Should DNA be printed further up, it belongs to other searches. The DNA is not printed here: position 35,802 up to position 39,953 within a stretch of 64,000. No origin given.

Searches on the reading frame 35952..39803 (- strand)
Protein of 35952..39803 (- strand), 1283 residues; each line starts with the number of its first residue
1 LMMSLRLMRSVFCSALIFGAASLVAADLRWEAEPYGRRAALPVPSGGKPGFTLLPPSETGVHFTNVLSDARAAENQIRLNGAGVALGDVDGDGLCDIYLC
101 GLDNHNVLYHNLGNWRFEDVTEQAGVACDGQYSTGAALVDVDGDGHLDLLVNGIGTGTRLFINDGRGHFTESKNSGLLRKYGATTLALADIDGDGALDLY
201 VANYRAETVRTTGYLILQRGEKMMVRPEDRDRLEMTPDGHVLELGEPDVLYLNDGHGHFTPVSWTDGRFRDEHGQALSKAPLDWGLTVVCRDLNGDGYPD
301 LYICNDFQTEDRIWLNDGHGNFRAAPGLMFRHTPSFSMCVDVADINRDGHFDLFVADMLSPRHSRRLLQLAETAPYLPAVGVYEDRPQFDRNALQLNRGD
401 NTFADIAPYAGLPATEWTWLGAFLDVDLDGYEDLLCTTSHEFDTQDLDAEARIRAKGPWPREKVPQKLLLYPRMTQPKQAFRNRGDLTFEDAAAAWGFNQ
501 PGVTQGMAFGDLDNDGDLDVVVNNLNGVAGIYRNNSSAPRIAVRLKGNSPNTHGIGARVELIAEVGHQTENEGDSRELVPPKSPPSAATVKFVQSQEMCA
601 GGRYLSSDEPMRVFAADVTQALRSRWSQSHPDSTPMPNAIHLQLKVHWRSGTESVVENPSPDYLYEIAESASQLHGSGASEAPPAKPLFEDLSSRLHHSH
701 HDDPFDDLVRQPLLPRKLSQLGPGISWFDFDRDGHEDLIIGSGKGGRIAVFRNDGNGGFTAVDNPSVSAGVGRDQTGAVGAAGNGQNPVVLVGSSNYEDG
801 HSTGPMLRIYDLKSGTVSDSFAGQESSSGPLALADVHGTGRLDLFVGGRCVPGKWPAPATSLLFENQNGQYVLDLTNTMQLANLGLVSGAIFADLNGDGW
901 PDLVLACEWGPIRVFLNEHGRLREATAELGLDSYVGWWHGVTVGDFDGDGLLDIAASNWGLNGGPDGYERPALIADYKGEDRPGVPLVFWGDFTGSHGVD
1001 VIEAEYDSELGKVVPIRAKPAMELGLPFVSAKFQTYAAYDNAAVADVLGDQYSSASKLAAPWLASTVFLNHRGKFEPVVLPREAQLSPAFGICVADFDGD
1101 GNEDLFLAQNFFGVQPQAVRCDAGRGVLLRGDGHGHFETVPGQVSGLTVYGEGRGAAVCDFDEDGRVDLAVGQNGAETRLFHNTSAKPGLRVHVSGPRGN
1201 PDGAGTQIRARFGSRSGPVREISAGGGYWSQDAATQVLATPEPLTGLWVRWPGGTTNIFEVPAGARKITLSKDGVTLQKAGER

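Call 9: search_protein_families(library=pfam, proteins=[window:35952-39803:-], max_evalue=0.01)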
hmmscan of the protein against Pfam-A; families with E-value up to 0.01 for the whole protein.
window:35952-39803:- (1283 aa): 7 families
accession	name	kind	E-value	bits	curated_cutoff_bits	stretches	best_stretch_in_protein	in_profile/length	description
PF13517.12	FG-GAP_3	-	1.8e-81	269.1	26.9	9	894-955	1-60/61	FG-GAP-like repeat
PF01839.29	FG-GAP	-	3.5e-33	113.4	22.1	2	184-206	3-25/37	FG-GAP repeat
PF14783.12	BBS2_Mid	-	1.8e-07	31.7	27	0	727-754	4-30/108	Ciliary BBSome complex subunit 2, middle region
PF07593.17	UnbV_ASPIC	-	5.5e-06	26.6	23.4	1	1204-1263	2-62/68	ASPIC and UnbV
PF16743.10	PliI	-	7.6e-06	26.1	27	0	864-906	35-78/123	Periplasmic lysozyme inhibitor of I-type lysozyme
PF14779.12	BBS1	-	0.0005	20.1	27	0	335-367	14-46/254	Ciliary BBSome complex subunit 1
PF23743.1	Beta-prop_BBS7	-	0.0021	17.9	27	0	725-783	224-281/299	BBS7 beta-propeller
